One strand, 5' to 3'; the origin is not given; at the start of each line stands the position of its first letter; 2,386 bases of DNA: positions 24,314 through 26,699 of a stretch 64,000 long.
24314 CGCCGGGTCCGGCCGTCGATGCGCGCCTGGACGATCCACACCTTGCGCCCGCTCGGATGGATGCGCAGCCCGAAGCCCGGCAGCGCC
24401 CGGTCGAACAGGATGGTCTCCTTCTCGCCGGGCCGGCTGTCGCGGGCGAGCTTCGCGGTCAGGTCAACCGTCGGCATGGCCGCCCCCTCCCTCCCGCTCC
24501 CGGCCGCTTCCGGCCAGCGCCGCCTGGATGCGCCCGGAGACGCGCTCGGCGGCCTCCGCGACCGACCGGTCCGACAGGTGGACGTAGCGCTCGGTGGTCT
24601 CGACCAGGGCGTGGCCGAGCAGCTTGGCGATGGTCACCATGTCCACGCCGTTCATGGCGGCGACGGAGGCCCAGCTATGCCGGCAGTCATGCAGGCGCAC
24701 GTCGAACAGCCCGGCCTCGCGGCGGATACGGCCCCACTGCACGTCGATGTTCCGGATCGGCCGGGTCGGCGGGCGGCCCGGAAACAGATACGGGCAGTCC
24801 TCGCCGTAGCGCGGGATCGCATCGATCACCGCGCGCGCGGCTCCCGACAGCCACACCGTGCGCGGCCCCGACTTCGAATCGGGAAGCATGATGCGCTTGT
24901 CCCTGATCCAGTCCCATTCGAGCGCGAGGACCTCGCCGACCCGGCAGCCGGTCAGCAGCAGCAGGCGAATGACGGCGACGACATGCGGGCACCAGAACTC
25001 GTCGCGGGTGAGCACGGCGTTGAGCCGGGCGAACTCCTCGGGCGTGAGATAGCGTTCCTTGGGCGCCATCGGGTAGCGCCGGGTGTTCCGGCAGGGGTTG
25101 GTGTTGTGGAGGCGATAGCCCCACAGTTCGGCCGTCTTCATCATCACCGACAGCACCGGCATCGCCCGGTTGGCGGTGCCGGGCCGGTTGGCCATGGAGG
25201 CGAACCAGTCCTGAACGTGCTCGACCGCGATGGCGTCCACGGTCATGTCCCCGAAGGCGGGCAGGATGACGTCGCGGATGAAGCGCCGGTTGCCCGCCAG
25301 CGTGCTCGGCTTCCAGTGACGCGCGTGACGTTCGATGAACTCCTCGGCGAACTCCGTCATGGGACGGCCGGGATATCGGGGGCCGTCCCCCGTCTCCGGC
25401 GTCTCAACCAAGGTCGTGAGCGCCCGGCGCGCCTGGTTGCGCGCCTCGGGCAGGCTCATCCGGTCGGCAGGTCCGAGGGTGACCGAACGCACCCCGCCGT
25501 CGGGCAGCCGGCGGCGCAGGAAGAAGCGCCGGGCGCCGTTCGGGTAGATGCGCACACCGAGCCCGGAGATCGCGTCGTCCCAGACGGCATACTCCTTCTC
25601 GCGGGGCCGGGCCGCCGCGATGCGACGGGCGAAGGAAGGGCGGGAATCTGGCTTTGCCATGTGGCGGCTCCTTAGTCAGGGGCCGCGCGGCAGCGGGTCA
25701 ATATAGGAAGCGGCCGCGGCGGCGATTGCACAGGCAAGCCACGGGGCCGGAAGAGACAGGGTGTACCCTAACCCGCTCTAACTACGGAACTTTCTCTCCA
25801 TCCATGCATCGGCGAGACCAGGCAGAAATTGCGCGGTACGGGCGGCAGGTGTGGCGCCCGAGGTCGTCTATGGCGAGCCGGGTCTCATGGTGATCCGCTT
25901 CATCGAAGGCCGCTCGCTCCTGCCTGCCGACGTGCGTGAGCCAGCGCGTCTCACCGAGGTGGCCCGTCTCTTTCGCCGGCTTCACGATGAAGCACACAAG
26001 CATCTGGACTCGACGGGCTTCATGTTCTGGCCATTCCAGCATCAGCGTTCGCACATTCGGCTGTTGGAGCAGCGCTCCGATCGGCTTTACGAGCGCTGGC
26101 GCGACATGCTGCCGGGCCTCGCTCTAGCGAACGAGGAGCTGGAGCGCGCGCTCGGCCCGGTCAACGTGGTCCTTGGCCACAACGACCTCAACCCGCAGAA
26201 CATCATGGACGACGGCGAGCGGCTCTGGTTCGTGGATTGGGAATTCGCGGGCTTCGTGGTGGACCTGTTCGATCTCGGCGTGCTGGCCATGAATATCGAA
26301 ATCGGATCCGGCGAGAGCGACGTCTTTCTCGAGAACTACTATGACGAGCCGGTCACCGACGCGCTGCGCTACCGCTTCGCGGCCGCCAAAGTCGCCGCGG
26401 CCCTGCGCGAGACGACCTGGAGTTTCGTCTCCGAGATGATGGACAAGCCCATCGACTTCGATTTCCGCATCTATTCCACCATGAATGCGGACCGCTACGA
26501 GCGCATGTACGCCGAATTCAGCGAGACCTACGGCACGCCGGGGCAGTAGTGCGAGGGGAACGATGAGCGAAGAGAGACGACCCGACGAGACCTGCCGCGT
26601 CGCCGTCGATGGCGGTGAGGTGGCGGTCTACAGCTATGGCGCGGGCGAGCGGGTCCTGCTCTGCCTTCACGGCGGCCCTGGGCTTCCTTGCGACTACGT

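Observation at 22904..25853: Cargo-less two-integrase integrative element inserted inside a protein-coding kinase gene, with a 12-bp core duplication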

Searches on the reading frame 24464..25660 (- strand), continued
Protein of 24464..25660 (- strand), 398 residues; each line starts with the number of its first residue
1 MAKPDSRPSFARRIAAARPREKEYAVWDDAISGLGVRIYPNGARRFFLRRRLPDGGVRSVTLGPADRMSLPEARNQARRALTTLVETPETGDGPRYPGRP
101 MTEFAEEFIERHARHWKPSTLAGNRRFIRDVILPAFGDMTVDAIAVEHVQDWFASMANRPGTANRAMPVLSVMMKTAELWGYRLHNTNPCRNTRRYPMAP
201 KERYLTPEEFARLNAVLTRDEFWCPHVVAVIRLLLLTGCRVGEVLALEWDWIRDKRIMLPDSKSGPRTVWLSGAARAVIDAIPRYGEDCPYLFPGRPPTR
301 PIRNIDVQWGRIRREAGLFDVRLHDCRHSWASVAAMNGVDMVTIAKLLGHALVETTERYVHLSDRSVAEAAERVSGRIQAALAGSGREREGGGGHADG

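Call 35: find_encoding_contigs(protein=P0208, flank=10000, max_places=3)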
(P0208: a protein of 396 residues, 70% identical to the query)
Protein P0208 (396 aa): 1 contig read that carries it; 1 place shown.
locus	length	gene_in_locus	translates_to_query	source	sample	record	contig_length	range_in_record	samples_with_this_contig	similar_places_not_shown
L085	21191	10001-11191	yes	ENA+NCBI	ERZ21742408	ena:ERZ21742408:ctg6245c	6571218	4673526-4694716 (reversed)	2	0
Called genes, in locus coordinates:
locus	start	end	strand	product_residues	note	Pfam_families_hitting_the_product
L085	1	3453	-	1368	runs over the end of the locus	PF00270:DEAD (faint), PF04851:ResIII, PF00271:Helicase_C, PF02384:N6_Mtase (weak)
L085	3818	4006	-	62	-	-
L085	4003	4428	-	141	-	PF01850:PIN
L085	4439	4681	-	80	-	PF22513:FitA-like_RHH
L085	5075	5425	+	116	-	-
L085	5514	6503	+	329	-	-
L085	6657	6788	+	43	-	-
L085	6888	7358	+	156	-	PF00436:SSB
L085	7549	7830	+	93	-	PF14216:DUF4326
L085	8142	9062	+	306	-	PF10686:YAcAr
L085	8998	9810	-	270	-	-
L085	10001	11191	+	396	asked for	PF13356:Arm-DNA-bind_3, PF22022:Phage_int_M, PF14659:Phage_int_SAM_3, PF00589:Phage_integrase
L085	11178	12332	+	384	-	PF13356:Arm-DNA-bind_3, PF14659:Phage_int_SAM_3, PF22022:Phage_int_M, PF00589:Phage_integrase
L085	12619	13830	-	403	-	-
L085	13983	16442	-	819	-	PF02384:N6_Mtase, PF20473:MmeI_Mtase (weak), PF07669:Eco57I (weak), PF18135:Type_ISP_C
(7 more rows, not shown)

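Call 42: search_dna_similar(query=window:24464-25660:-, collection=plasmids, mode=protein, max_rows=60, rows=spread)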
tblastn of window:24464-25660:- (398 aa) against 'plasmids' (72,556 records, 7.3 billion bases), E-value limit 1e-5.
Records with a match: 702; places in all: 833; records where one place covers at least 80% of the query: 222.
Best place of each record, by identity: <60% 702.
By first word of the organism name: Pseudomonas 96; Bacillus 62; Klebsiella 47; Enterobacter 30; Escherichia 30; Pseudosulfitobacter 30; Vibrio 28; Citrobacter 26; Thermus 26; Salmonella 24; and 103 more.
By predicted mobility (MOB-suite, as given by PLSDB): non-mobilizable 350; conjugative 273; mobilizable 79.
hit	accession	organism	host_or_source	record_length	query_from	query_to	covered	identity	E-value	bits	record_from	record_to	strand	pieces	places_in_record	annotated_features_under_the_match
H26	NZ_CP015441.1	Aurantiacibacter atlanticus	sediment,deep sea sediment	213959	2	378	95%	42.8%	1e-78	271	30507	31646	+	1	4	site-specific integrase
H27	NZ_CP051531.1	Shewanella baltica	fish gut,Atlantic Mackerel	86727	21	378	90%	39.2%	8e-72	251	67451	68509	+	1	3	site-specific integrase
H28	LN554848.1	Aliivibrio wodanis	-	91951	1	383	96%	33.4%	7e-54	199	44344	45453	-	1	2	phage integrase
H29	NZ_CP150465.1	Photobacterium damselae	Lateolabrax maculatus,cell culture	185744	14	380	92%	33.0%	1e-50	189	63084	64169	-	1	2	site-specific integrase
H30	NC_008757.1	Polaromonas naphthalenivorans CJ2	-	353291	14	383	93%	30.2%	2e-37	151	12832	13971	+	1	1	site-specific integrase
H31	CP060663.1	Citrobacter freundii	Homo sapiens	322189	14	380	92%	30.4%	1e-37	152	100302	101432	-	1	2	tyrosine-type recombinase/integrase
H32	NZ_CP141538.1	Enterobacter hormaechei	Homo sapiens,pure culture,feces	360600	14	380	92%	30.4%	1e-37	152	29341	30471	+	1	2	site-specific integrase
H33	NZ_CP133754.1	Pseudomonas aeruginosa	Homo sapiens,sputum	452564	14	380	92%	30.4%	1e-37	152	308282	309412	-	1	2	site-specific integrase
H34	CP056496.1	Klebsiella oxytoca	culture,Wastewater influent sample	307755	14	380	92%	30.2%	1e-36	149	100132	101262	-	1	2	tyrosine-type recombinase/integrase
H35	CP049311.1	Salmonella enterica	ground turkey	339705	14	380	92%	30.2%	1e-36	149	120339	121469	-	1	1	tyrosine-type recombinase/integrase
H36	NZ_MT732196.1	Pseudomonas aeruginosa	-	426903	14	380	92%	30.2%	1e-36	149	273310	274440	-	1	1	site-specific integrase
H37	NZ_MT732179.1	Pseudomonas aeruginosa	-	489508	14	380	92%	30.2%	1e-36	149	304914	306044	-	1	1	site-specific integrase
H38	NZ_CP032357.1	Klebsiella variicola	Homo sapiens,organism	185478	14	374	91%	30.2%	7e-37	149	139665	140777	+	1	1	none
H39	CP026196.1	Enterobacteriaceae bacterium ENNIH1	-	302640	14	377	91%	28.5%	3e-33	139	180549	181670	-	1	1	DUF4102 domain-containing protein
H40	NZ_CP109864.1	Paracoccus aminovorans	bacteria,human fecal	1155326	22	364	86%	29.9%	4e-31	132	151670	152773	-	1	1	record has no annotation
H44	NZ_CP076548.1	Klebsiella pneumoniae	urine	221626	13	359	87%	25.9%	1e-10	71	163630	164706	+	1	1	site-specific integrase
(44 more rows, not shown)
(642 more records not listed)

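Call 43: get_annotated_region(hit=H32, flank=12000)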
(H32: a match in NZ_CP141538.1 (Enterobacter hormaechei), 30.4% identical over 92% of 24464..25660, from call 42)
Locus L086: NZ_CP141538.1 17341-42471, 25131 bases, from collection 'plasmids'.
description: Enterobacter hormaechei strain EB3_SW1_43.22_ST134 plasmid pEB3_IMP1, complete sequence
organism: Enterobacter hormaechei (NCBI taxid 158836)
taxonomy: Bacteria; Pseudomonadota; Gammaproteobacteria; Enterobacterales; Enterobacteriaceae; Enterobacter; Enterobacter hormaechei
host: -; source: Homo sapiens,pure culture,feces; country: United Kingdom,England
typing (MOB-suite, as given by PLSDB): conjugative; replicon IncHI1B,IncP; relaxase MOBH,MOBP; mating-pair formation MPF_F
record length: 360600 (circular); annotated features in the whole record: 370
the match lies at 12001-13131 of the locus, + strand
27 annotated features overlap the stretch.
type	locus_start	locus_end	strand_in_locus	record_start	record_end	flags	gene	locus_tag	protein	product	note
CDS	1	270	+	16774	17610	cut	fghA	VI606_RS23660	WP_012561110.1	S-formylglutathione hydrolase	GO:0046292 - formaldehyde metabolic process [Evidence IEA]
CDS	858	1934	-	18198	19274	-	-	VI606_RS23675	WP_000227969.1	IS110 family transposase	-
CDS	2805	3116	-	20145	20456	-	-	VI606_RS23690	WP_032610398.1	hypothetical protein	-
CDS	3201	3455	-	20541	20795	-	-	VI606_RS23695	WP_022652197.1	hypothetical protein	-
CDS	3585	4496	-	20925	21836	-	-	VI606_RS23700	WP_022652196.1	HNH endonuclease signature motif containing protein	-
CDS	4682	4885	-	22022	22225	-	-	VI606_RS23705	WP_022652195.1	hypothetical protein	-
CDS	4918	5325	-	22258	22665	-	-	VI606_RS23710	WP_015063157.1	hypothetical protein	-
CDS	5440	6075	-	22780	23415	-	-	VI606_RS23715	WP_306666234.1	HNH endonuclease signature motif containing protein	-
CDS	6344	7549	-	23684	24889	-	-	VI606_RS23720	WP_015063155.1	hypothetical protein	-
CDS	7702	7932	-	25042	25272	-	-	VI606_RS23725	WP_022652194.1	hypothetical protein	-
CDS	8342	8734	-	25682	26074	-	-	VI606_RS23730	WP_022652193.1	hypothetical protein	-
CDS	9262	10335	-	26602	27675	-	-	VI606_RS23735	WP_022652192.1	hypothetical protein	-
CDS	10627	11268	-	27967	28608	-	-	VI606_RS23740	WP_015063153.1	hypothetical protein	-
CDS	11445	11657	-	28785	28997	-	-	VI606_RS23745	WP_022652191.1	Hha/YmoA family nucleoid-associated regulatory protein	-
CDS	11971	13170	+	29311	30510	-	-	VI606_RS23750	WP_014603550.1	site-specific integrase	GO:0015074 - DNA integration [Evidence IEA]; GO:0006310 - DNA recombination [Evidence IEA]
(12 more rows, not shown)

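Call 49: get_annotated_region(hit=H44, flank=12000)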
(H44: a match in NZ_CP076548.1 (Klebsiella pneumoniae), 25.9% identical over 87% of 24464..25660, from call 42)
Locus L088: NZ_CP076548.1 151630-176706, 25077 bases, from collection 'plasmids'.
description: Klebsiella pneumoniae strain 19PDR22 plasmid p2, complete sequence
organism: Klebsiella pneumoniae (NCBI taxid 573)
taxonomy: Bacteria; Pseudomonadota; Gammaproteobacteria; Enterobacterales; Enterobacteriaceae; Klebsiella; Klebsiella pneumoniae
host: -; source: urine; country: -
typing (MOB-suite, as given by PLSDB): non-mobilizable
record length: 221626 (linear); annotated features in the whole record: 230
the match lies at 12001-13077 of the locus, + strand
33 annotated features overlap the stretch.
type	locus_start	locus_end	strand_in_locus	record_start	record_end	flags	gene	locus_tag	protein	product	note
CDS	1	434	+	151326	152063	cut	pyrF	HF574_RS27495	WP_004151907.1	orotidine-5'-phosphate decarboxylase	GO:0006207 - 'de novo' pyrimidine nucleobase biosynthetic process [Evidence IEA]; GO:0044205 - 'de novo' UMP ...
CDS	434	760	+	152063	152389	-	yciH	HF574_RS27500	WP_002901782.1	stress response translation initiation inhibitor YciH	-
CDS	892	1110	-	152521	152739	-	osmB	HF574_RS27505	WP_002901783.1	osmotically-inducible lipoprotein OsmB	-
CDS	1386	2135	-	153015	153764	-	-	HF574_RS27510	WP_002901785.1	DNA-binding transcriptional regulator YciT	GO:0006355 - regulation of DNA-templated transcription [Evidence IEA]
CDS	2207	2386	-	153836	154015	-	-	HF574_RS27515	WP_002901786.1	hypothetical protein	-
CDS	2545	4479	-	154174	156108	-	-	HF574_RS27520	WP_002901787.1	exoribonuclease II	GO:0006401 - RNA catabolic process [Evidence IEA]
CDS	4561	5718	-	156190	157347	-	-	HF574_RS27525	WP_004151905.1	carboxymuconolactone decarboxylase family protein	-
CDS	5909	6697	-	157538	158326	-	fabI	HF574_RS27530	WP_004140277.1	enoyl-ACP reductase FabI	-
CDS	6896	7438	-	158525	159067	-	-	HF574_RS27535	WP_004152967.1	HutD family protein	-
CDS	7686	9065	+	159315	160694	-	-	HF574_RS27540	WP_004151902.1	cytosine permease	-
CDS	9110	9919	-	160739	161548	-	sapF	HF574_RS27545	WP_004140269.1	putrescine export ABC transporter ATP-binding protein SapF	-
CDS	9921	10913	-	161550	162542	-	sapD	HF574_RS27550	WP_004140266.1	putrescine export ABC transporter ATP-binding protein SapD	-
CDS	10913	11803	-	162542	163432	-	sapC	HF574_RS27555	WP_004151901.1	putrescine export ABC transporter permease SapC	GO:0055085 - transmembrane transport [Evidence IEA]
CDS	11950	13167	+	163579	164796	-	-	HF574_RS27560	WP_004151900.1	site-specific integrase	GO:0015074 - DNA integration [Evidence IEA]; GO:0006310 - DNA recombination [Evidence IEA]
CDS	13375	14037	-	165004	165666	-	-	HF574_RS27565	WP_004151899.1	MT-A70 family methyltransferase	-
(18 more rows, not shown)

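Call 55: find_encoding_contigs(protein=P0121, flank=5000, max_places=6)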
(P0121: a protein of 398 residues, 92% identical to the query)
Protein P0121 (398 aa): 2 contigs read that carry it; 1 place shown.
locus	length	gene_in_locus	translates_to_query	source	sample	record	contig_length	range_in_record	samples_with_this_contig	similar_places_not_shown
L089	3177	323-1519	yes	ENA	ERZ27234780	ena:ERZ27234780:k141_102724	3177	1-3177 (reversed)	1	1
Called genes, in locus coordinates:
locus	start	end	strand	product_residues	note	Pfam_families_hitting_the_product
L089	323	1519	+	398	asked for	PF13356:Arm-DNA-bind_3, PF14659:Phage_int_SAM_3, PF22022:Phage_int_M (weak), PF00589:Phage_integrase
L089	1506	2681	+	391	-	PF13356:Arm-DNA-bind_3, PF00589:Phage_integrase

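Call 56: find_encoding_contigs(protein=P0124, flank=8000, max_places=4)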
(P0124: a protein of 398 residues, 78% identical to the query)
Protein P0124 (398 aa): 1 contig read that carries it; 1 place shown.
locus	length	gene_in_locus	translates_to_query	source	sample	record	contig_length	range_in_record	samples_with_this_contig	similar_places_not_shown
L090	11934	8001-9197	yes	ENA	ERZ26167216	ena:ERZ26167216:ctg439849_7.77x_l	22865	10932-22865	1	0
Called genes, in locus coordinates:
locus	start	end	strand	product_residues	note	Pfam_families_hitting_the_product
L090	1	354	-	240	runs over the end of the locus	-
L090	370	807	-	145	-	-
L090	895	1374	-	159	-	-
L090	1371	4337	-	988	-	PF10145:PhageMin_Tail, PF09718:Tape_meas_lam_C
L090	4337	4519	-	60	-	PF24752:DUF7697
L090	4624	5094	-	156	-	-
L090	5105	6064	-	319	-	PF18906:Phage_tube_2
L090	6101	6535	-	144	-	-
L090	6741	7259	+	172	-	-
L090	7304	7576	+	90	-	-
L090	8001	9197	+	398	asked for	PF13356:Arm-DNA-bind_3, PF14659:Phage_int_SAM_3 (faint), PF00589:Phage_integrase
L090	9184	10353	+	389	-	PF13356:Arm-DNA-bind_3, PF14659:Phage_int_SAM_3 (weak), PF22022:Phage_int_M (weak), PF00589:Phage_integrase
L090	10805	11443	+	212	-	PF13505:OMP_b-brl, PF02462:Opacity (weak), PF01617:Surface_Ag_2 (weak)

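Call 73: find_encoding_contigs(protein=window:24464-25660:-, flank=6000, max_places=10)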
Protein window:24464-25660:- (398 aa): 7 contigs read that carry it; 4 places shown.
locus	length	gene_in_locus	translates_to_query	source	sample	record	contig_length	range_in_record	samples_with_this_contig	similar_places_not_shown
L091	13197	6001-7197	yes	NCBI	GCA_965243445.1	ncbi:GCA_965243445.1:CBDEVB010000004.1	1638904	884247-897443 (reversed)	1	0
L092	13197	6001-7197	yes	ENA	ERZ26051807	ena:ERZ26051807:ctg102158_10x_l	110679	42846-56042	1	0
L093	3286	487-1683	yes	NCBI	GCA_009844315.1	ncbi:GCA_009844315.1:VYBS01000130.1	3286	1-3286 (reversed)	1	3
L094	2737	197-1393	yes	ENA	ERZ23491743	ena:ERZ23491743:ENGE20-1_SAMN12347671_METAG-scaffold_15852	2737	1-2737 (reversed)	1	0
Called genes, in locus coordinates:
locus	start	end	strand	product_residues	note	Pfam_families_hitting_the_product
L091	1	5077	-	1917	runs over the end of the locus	PF03160:Calx-beta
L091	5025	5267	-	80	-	-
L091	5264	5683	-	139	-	-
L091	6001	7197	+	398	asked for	PF13356:Arm-DNA-bind_3, PF14659:Phage_int_SAM_3, PF22022:Phage_int_M (weak), PF00589:Phage_integrase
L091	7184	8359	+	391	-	PF13356:Arm-DNA-bind_3, PF14659:Phage_int_SAM_3 (weak), PF00589:Phage_integrase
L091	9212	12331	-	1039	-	PF08751:TrwC, PF25199:nSTAND_NTPase5 (faint), PF01443:Viral_helicase1 (faint), PF13086:AAA_11 (faint), PF13245:AAA_19, PF13604:AAA_30, PF22232:TraI_hel_assoc_N (weak), PF13538:UvrD_C_2 (weak), +1 more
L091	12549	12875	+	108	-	PF05973:Gp49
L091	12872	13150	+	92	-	PF13560:HTH_31, PF12844:HTH_19 (faint), PF01381:HTH_3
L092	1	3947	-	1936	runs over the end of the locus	PF03160:Calx-beta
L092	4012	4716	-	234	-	-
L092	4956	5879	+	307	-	-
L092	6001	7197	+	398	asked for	PF13356:Arm-DNA-bind_3, PF14659:Phage_int_SAM_3, PF22022:Phage_int_M (weak), PF00589:Phage_integrase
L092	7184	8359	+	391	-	PF13356:Arm-DNA-bind_3, PF14659:Phage_int_SAM_3 (weak), PF00589:Phage_integrase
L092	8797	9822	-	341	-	PF13481:AAA_25, PF00392:GntR (faint)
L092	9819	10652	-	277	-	PF13401:AAA_22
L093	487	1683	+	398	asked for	PF13356:Arm-DNA-bind_3, PF14659:Phage_int_SAM_3, PF22022:Phage_int_M (weak), PF00589:Phage_integrase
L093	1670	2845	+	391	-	PF13356:Arm-DNA-bind_3, PF14659:Phage_int_SAM_3 (weak), PF00589:Phage_integrase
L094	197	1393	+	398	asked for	PF13356:Arm-DNA-bind_3, PF14659:Phage_int_SAM_3, PF22022:Phage_int_M (weak), PF00589:Phage_integrase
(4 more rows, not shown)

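Call 76: find_related_loci(query=window:24464-25660:-, collection=viral_contigs, flank=4000)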
Query window:24464-25660:- (398 aa) in viral_contigs; peptide patterns used: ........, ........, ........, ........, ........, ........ (x = any residue, [..] = any of these).
No stretch of DNA in the collection matches any of the patterns.
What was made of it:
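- Tried and rejected: A scan of IMG/VR viral contigs with IntA found nothing (call 76).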

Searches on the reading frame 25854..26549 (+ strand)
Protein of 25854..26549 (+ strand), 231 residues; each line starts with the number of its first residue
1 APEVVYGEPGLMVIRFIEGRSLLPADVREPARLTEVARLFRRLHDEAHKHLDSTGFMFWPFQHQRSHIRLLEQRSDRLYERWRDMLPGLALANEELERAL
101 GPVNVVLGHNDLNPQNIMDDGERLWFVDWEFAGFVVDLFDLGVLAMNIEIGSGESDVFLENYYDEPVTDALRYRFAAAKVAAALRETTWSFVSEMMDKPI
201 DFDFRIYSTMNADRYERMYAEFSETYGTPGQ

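Call 3: search_protein_families(library=pfam, proteins=[window:25854-26549:+], max_evalue=0.01)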
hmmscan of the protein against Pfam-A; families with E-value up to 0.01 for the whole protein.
window:25854-26549:+ (231 aa): 3 families
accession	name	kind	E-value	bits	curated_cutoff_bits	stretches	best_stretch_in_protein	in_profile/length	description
PF01633.27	Choline_kinase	-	6.8e-13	49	29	1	14-143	70-202/300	Choline/ethanolamine kinase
PF01636.29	APH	-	3.4e-11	43.8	23.2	1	10-162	71-225/239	Phosphotransferase enzyme family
PF19974.5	TCAD9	-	0.0048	16.5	40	1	96-146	288-339/429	Ternary complex associated domain 9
